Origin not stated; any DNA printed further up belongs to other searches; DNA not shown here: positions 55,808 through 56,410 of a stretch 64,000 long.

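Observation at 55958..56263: Stand-alone half-size TBP: a single TATA-binding-protein repeat encoded as a 101-aa gene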

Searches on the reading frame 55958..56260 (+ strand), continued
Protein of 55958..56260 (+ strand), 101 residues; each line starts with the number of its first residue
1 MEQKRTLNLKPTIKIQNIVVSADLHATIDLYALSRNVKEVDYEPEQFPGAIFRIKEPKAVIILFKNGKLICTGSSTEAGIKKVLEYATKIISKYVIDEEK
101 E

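Call 34: list_cluster_members(proteins=[P0123, P0124, P0126, P0128, P0121, P0122, P0176, P0234, P0141, P0134])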
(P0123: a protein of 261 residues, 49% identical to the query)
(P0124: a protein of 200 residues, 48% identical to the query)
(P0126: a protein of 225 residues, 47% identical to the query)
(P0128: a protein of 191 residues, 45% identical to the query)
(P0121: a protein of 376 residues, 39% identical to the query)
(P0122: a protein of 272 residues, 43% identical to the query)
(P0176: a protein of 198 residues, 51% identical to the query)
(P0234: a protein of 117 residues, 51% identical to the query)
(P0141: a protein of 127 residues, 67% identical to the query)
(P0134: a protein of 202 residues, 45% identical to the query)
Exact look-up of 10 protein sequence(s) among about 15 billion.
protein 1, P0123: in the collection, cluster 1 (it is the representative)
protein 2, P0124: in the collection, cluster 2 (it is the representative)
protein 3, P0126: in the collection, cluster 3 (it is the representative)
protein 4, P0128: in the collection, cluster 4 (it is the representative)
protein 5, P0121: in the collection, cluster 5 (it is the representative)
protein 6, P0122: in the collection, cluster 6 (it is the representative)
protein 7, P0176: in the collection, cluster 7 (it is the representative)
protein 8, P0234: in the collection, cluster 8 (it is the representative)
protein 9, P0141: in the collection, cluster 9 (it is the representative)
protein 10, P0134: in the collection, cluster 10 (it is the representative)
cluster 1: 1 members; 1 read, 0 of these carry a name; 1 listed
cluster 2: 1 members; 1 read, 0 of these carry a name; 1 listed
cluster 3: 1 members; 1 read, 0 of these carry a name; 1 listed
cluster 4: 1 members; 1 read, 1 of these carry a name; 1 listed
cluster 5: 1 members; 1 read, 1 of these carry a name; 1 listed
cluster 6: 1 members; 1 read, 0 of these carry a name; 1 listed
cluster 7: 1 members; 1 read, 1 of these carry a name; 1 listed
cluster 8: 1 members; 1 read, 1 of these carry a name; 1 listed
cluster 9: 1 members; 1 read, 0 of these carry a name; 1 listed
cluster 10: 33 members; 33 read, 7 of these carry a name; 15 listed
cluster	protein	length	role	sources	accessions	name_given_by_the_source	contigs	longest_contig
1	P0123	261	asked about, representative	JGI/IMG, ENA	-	-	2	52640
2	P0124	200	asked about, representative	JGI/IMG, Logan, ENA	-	-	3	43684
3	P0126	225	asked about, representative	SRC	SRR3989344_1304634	-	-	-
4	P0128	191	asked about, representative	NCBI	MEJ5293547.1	MAG: TATA-box-binding protein [Candidatus Methanosuratincola sp.]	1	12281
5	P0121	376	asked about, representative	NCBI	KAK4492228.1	hypothetical protein RD792_003028, partial [Penstemon davidsonii]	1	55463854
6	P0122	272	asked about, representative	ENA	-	-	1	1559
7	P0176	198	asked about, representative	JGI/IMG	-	TATA-box binding protein (TBP) (component of TFIID and TFIIIB)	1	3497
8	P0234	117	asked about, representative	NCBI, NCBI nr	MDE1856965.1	MAG: hypothetical protein KGH98_02665 [Candidatus Micrarchaeota archaeon] | hypothetical protein [Candidatus Micrarchaeota archaeon]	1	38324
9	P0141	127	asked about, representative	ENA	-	-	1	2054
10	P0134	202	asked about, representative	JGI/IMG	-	-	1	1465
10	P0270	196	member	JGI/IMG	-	transcription initiation factor TFIID TATA-box-binding protein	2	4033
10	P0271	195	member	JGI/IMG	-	transcription initiation factor TFIID TATA-box-binding protein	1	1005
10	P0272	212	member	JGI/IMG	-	transcription initiation factor TFIID TATA-box-binding protein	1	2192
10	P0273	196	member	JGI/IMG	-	transcription initiation factor TFIID TATA-box-binding protein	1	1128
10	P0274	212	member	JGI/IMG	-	transcription initiation factor TFIID TATA-box-binding protein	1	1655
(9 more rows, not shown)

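Call 36: find_homologous_proteins(query=P0124, max_evalue=1e-10)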
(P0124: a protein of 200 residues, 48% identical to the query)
Query P0124 (200 aa): 2402 proteins with E <= 1e-10 among 2838 candidates; the best 120 are listed.
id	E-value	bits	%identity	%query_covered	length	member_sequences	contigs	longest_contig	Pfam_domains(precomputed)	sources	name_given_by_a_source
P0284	2.6e-137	472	69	91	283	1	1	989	PF00352.28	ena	-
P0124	4.6e-121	419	100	100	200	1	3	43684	PF00352.28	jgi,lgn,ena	-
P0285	1.9e-110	385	98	90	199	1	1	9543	PF00352.28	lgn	-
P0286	4.5e-90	318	77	91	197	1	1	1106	PF00352.28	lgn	-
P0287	2.5e-89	316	78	89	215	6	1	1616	PF00352.28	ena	-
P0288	1.3e-88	313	78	91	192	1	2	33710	PF00352.28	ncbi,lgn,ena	ncbi:MAG: TATA-box-binding protein [archaeon]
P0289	1.6e-88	313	75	100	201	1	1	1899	PF00352.28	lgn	-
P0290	2.8e-88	312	79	87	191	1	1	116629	PF00352.28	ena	-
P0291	3.2e-88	312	83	88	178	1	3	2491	PF00352.28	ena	-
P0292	1.9e-87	310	80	89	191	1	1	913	PF00352.28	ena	-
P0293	2.3e-87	309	74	96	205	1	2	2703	PF00352.28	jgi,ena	-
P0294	2.7e-87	309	76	93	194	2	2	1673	PF00352.28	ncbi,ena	ncbi:MAG: TATA-box-binding protein [archaeon]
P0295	2.7e-87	309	77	91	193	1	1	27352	PF00352.28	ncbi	-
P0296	2.7e-87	309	78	88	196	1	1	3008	PF00352.28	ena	-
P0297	2.7e-87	309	70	99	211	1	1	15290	PF00352.28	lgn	-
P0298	2.9e-87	309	79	90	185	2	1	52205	PF00352.28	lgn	-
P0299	3.6e-87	309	77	97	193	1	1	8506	PF00352.28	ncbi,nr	ncbi:MAG: TATA-box-binding protein [Candidatus Diapherotrites archaeon]|nr:TATA-box-binding protein 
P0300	3.8e-87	309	78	92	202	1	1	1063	PF00352.28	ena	-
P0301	4.6e-87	308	79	89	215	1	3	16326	PF00352.28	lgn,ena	-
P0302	4.7e-87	308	78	88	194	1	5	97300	PF00352.28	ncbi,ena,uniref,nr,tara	ncbi:MAG: TATA-box-binding protein [Candidatus Diapherotrites archaeon]|uniref:TATA-box-binding prot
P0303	5.3e-87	308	75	94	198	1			PF00352.28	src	-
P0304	6.4e-87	308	79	89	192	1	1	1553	PF00352.28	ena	-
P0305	6.6e-87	308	76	91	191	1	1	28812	PF00352.28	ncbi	ncbi:MAG: TATA-box-binding protein [Candidatus Diapherotrites archaeon]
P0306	6.7e-87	308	77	90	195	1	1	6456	PF00352.28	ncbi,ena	-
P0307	8.4e-87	307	78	87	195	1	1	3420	PF00352.28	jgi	jgi:transcription initiation factor TFIID TATA-box-binding protein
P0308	8.5e-87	307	77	89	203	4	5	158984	PF00352.28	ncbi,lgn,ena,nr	ncbi:MAG TPA: TATA-box-binding protein [archaeon]|nr:TATA-box-binding protein [archaeon]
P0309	9.3e-87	307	71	100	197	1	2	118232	PF00352.28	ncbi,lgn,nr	ncbi:MAG: TATA-box-binding protein [Candidatus Diapherotrites archaeon]|nr:TATA-box-binding protein 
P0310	9.9e-87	307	80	88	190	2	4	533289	PF00352.28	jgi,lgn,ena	-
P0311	1.1e-86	307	76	94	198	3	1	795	PF00352.28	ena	-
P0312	1.1e-86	307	78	90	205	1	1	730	PF00352.28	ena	-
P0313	1.3e-86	307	76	89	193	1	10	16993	PF00352.28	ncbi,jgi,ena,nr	ncbi:MAG TPA: TATA-box-binding protein [archaeon]|nr:TATA-box-binding protein [archaeon]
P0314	1.3e-86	307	76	94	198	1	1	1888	PF00352.28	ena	-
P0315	1.4e-86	307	75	95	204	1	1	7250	PF00352.28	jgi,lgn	-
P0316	1.5e-86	307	80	88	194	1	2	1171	PF00352.28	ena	-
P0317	1.6e-86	307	79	89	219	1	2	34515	PF00352.28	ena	-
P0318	1.7e-86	307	77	89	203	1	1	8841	PF00352.28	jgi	-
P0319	1.9e-86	306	75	91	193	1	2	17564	PF00352.28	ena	-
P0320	2.3e-86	306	74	97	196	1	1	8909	PF00352.28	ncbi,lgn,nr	ncbi:MAG: TATA-box-binding protein [Candidatus Diapherotrites archaeon]|nr:TATA-box-binding protein 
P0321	2.5e-86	306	73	93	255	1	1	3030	PF00352.28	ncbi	-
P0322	3.0e-86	306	77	91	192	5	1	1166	PF00352.28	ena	-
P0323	3.0e-86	306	83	84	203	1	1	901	PF00352.28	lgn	-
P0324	3.8e-86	305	77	89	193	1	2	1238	PF00352.28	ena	-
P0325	4.0e-86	305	79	89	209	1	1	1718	PF00352.28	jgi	jgi:transcription initiation factor TFIID TATA-box-binding protein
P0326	4.3e-86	305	77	89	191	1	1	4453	PF00352.28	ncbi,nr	ncbi:MAG: TATA-box-binding protein [Candidatus Diapherotrites archaeon]|nr:TATA-box-binding protein 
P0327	4.3e-86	305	77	88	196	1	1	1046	PF00352.28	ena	-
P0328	4.4e-86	305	80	88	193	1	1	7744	PF00352.28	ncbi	-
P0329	4.5e-86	305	79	89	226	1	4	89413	PF00352.28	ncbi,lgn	-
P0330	5.6e-86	305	76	90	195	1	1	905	PF00352.28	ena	-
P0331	6.6e-86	305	75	95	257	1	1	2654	PF00352.28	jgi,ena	-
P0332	8.1e-86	304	75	94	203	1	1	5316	PF00352.28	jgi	-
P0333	8.1e-86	304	77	88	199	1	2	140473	PF00352.28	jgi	-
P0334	8.8e-86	304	75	93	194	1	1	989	PF00352.28,PF11858.15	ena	-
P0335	9.3e-86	304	78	89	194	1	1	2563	PF00352.28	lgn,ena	-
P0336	1.1e-85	304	79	89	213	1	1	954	PF00352.28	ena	-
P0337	1.2e-85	304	74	90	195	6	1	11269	PF00352.28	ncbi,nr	ncbi:MAG: TATA-box-binding protein [archaeon]|nr:TATA-box-binding protein [archaeon]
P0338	1.3e-85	304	80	88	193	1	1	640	PF00352.28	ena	-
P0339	1.4e-85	303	78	90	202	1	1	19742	PF00352.28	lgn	-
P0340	1.4e-85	303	75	91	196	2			PF00352.28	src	-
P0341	1.5e-85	303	75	91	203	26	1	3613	PF00352.28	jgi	-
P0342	1.8e-85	303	71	99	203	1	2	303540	PF00352.28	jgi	-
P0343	2.2e-85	303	71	99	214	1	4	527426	PF00352.28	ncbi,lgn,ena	-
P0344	2.2e-85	303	71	99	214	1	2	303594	PF00352.28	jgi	-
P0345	2.3e-85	303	79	89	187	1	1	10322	PF00352.28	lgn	-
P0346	2.6e-85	303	76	89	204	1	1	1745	PF00352.28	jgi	-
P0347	2.6e-85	303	76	89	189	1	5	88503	PF00352.28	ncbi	ncbi:MAG: TATA-box-binding protein [Candidatus Diapherotrites archaeon]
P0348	2.8e-85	303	77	88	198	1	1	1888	PF00352.28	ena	-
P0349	2.9e-85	302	77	91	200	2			PF00352.28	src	-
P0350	3.3e-85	302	72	100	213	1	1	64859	PF00352.28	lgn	-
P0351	3.5e-85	302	77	88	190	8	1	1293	PF00352.28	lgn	-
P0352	3.5e-85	302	76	80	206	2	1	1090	PF00352.28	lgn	-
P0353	3.5e-85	302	79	88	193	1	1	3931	PF00352.28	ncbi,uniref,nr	ncbi:MAG: TATA-box-binding protein [Candidatus Diapherotrites archaeon]|uniref:TATA-box-binding prot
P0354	3.7e-85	302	75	93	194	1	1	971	PF00352.28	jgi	-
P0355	3.7e-85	302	72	100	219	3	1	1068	PF00352.28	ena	-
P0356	3.9e-85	302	78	90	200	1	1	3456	PF00352.28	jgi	-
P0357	4.0e-85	302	77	87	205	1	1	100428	PF00352.28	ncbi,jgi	-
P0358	4.6e-85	302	78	88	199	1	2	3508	PF00352.28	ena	-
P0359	5.0e-85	302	77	89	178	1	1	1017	PF00352.28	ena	-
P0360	5.2e-85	302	67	98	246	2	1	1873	PF00352.28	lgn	-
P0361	5.5e-85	302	75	89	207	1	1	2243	PF00352.28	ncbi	-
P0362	6.2e-85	301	75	89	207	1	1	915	PF00352.28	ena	-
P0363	6.2e-85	301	67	98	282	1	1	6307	PF00352.28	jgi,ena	-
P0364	7.1e-85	301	78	87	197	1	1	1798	PF00352.28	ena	-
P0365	7.5e-85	301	80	87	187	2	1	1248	PF00352.28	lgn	-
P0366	7.5e-85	301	77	89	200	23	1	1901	PF00352.28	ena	-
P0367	8.2e-85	301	78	89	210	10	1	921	PF00352.28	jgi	-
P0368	8.3e-85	301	77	88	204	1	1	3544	PF00352.28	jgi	-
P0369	9.7e-85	301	75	93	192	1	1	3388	PF00352.28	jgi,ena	-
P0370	9.8e-85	301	76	88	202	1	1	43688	PF00352.28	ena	-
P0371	9.9e-85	301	75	92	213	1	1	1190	PF00352.28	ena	-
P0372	1.1e-84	301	78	90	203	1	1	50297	PF00352.28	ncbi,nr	ncbi:MAG: TATA-box-binding protein [archaeon]|nr:TATA-box-binding protein [archaeon]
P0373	1.2e-84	300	77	87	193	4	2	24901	PF00352.28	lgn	-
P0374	1.2e-84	300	74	93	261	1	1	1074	PF00352.28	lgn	-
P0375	1.3e-84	300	77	88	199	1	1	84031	PF00352.28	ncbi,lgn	-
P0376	1.4e-84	300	76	93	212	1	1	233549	PF00352.28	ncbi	ncbi:MAG: TATA-box-binding protein [Candidatus Diapherotrites archaeon]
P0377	1.4e-84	300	75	93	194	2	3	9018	PF00352.28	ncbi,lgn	-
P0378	1.4e-84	300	75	89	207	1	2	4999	PF00352.28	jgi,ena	-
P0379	1.4e-84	300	77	89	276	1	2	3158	PF00352.28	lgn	-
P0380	1.4e-84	300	80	88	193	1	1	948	PF00352.28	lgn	-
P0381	1.5e-84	300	76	93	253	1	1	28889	PF00352.28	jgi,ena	-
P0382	1.7e-84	300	80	87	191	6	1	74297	PF00352.28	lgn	-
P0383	2.2e-84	300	75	89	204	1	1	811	PF00352.28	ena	-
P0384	2.3e-84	300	77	89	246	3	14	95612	PF00352.28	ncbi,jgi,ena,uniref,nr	ncbi:MAG: TATA-box-binding protein [Candidatus Diapherotrites archaeon]|uniref:TATA-box-binding prot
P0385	2.4e-84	299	75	90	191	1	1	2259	PF00352.28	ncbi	-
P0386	2.4e-84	299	78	87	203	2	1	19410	PF00352.28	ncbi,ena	-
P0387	2.5e-84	299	72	100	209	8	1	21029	PF00352.28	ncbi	ncbi:MAG: TATA-box-binding protein [Candidatus Diapherotrites archaeon]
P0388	2.5e-84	299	80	87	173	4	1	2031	PF00352.28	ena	-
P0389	2.9e-84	299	78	88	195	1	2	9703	PF00352.28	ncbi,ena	-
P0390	3.4e-84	299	75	91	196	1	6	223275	PF00352.28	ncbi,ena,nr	ncbi:MAG TPA: TATA-box-binding protein [archaeon]|nr:TATA-box-binding protein [archaeon]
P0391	4.3e-84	299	76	88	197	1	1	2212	PF00352.28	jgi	-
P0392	4.7e-84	299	75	89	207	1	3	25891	PF00352.28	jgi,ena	-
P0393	4.8e-84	298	75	89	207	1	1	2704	PF00352.28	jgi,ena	-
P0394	6.3e-84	298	75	89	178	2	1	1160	PF00352.28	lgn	-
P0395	6.6e-84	298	74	91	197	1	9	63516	PF00352.28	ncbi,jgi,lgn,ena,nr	ncbi:MAG: TATA-box-binding protein [Candidatus Diapherotrites archaeon CG11_big_fil_rev_8_21_14_0_20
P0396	6.9e-84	298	75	92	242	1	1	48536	PF00352.28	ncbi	-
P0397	6.9e-84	298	78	89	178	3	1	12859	PF00352.28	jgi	-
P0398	7.0e-84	298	77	88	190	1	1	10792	PF00352.28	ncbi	-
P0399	7.5e-84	298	76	93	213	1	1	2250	PF00352.28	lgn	-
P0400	7.8e-84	298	75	93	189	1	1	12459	PF00352.28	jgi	-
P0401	8.9e-84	298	69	98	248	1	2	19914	PF00352.28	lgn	-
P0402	9.0e-84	298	75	89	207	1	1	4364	PF00352.28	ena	-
